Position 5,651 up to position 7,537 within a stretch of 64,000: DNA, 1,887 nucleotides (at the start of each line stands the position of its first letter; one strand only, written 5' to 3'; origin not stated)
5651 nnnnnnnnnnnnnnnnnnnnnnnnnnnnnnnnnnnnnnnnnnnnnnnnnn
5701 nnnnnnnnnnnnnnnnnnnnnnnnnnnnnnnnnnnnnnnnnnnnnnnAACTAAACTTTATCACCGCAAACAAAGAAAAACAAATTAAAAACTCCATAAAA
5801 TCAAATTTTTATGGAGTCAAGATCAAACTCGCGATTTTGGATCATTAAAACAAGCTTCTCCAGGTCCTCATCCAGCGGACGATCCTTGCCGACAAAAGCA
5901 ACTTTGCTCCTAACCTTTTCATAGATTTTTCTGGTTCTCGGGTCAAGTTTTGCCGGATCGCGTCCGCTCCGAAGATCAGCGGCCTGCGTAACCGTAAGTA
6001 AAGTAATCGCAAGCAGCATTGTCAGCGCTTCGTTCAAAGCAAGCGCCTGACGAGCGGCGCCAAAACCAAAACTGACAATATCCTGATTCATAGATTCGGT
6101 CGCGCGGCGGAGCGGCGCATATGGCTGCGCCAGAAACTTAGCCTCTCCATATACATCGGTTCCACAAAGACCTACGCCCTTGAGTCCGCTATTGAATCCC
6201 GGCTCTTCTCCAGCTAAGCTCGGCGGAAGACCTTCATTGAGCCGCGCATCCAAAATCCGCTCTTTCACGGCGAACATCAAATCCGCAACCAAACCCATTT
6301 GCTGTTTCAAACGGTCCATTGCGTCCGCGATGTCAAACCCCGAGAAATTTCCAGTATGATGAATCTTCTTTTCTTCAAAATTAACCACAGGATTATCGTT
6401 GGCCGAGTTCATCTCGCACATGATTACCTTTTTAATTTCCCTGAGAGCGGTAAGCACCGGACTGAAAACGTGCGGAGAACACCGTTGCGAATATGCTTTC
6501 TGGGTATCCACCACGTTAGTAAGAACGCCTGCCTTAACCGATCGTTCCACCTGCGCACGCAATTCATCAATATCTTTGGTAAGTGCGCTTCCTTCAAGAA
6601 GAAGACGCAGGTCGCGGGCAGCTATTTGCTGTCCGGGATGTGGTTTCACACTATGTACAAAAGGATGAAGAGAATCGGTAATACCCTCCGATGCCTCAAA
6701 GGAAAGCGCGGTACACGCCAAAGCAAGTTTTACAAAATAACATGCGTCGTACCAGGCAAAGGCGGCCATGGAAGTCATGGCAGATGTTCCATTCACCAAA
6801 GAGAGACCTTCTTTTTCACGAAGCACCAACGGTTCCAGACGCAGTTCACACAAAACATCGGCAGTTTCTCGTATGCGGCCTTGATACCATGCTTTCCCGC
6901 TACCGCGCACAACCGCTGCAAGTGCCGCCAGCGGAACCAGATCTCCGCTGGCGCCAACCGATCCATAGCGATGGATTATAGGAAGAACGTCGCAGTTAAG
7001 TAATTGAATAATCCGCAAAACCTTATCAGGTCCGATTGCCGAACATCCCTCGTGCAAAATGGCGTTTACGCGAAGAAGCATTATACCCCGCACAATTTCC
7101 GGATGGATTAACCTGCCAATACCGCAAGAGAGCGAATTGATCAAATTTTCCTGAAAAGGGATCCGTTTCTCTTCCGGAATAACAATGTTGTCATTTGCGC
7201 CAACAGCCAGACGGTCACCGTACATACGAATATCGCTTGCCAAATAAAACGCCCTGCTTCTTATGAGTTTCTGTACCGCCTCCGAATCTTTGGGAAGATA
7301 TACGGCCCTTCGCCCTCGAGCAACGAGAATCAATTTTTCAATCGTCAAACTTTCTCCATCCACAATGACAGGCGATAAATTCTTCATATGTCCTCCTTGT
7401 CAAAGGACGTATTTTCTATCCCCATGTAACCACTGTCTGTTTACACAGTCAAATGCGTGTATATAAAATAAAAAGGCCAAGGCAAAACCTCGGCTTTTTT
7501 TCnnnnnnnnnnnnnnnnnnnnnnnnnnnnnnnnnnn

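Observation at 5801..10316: MIO ammonia-lyase + acyl-CoA ligase + thiolase trio (possible aromatic acid to CoA-ester beta-oxidative pathway)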

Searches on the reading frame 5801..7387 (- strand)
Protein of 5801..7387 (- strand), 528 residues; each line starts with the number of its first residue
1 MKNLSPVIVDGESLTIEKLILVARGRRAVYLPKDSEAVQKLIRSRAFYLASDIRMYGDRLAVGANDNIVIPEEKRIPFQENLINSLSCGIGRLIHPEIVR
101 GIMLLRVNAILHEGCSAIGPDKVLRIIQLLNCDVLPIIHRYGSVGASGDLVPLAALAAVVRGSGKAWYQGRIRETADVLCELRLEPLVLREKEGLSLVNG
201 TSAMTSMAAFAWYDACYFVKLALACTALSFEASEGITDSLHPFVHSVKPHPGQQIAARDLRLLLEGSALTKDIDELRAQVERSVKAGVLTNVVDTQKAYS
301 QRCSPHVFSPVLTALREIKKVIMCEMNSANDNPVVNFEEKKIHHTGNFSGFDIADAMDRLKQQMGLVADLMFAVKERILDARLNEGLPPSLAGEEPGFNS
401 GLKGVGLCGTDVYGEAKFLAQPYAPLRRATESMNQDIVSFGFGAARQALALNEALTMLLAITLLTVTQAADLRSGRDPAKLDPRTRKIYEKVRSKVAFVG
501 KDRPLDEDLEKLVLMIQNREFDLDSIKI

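Call 3: search_protein_families(library=pfam, proteins=[window:5801-7387:-])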
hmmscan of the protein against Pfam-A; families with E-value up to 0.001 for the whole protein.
window:5801-7387:- (528 aa): 1 family
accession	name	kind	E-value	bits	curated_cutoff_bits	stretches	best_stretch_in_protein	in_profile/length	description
PF00221.24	Lyase_aromatic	-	1.5e-127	426.6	27.3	1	14-493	1-465/466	Aromatic amino acid lyase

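Call 4: search_protein_families(library=ncbifam, proteins=[window:5801-7387:-])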
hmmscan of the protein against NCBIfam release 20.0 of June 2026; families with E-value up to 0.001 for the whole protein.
window:5801-7387:- (528 aa): 8 families
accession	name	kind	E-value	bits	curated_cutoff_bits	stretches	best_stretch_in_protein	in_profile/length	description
TIGR01225.1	hutH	equivalog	4e-106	355.5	539.15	1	7-521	1-494/506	histidine ammonia-lyase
TIGR04475.1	Phe_D_beta_mut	equivalog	1e-103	347.7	800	1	9-516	5-509/510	phenylalanine aminomutase (D-beta-phenylalanine forming)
NF006871.0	PRK09367.1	subfamily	3.1e-102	342.8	524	1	7-521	4-497/505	histidine ammonia-lyase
TIGR03832.1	Tyr_2_3_mutase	equivalog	3e-94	316.3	501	1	9-513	1-504/507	tyrosine 2,3-aminomutase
NF053541.1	FlxA_rubin_TAL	equivalog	8e-88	295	700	1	51-517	38-497/498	flexirubin biosynthesis tyrosine ammonia-lyase FlxA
NF041222.1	BagA_FevW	exception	1.2e-85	288.1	1000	1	9-517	3-515/529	bagremycin/ferroverdin biosynthesis tyrosine ammonia-lyase BagA/FevW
TIGR01226.1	phe_am_lyase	equivalog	5.8e-82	276.1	519.15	1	5-474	31-502/680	phenylalanine ammonia-lyase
TIGR04473.1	taxol_Phe_23mut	exception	1.1e-49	169.3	1250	1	98-474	128-498/687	phenylalanine aminomutase (L-beta-phenylalanine forming)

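Call 9: search_solved_structures(query=window:5801-7387:-, show_alignments=3)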
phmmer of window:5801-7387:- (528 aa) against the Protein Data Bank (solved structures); distinct sequences matched with E-value up to 0.001: 39.
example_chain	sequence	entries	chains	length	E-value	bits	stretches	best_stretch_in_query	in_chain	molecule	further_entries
3kdy_A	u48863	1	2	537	1e-73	252.1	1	4-521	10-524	Histidine ammonia-lyase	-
2rjr_A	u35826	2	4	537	4.7e-73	249.9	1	4-521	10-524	Tyrosine aminomutase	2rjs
2ohy_A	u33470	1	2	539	4.7e-73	249.9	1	4-521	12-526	Tyrosine aminomutase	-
2qve_A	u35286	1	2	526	1.6e-72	248.1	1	6-521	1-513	Tyrosine Aminomutase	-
3kdz_A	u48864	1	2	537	1.6e-72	248.1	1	4-521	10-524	Histidine ammonia-lyase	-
3unv_A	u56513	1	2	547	4.7e-72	246.6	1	8-522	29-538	AdmH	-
7tqr_A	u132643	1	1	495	4.2e-66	227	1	7-521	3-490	Probable histidine ammonia-lyase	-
2nyn_A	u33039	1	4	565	6e-65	223.2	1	6-497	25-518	Phenylalanine/histidine ammonia-lyase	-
3czo_A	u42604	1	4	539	6.3e-65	223.1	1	7-498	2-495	Histidine ammonia-lyase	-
5ltm_B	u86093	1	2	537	2.1e-64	221.4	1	7-498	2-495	phenylalanine ammonia lyase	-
9eq5_A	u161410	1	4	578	1.4e-62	215.4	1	8-484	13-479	Histidine ammonia-lyase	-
2nyf_A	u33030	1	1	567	1.4e-61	212.1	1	7-485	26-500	Nostoc punctiforme phenylalanine ammonia lyase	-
1y2m_A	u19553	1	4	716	5.3e-57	196.9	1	7-474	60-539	Phenylalanine ammonia-lyase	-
2o6y_A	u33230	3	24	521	5.2e-56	193.7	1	49-513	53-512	Putative histidine ammonia-lyase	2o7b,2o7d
2o78_A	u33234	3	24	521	7e-56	193.2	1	49-513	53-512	Putative histidine ammonia-lyase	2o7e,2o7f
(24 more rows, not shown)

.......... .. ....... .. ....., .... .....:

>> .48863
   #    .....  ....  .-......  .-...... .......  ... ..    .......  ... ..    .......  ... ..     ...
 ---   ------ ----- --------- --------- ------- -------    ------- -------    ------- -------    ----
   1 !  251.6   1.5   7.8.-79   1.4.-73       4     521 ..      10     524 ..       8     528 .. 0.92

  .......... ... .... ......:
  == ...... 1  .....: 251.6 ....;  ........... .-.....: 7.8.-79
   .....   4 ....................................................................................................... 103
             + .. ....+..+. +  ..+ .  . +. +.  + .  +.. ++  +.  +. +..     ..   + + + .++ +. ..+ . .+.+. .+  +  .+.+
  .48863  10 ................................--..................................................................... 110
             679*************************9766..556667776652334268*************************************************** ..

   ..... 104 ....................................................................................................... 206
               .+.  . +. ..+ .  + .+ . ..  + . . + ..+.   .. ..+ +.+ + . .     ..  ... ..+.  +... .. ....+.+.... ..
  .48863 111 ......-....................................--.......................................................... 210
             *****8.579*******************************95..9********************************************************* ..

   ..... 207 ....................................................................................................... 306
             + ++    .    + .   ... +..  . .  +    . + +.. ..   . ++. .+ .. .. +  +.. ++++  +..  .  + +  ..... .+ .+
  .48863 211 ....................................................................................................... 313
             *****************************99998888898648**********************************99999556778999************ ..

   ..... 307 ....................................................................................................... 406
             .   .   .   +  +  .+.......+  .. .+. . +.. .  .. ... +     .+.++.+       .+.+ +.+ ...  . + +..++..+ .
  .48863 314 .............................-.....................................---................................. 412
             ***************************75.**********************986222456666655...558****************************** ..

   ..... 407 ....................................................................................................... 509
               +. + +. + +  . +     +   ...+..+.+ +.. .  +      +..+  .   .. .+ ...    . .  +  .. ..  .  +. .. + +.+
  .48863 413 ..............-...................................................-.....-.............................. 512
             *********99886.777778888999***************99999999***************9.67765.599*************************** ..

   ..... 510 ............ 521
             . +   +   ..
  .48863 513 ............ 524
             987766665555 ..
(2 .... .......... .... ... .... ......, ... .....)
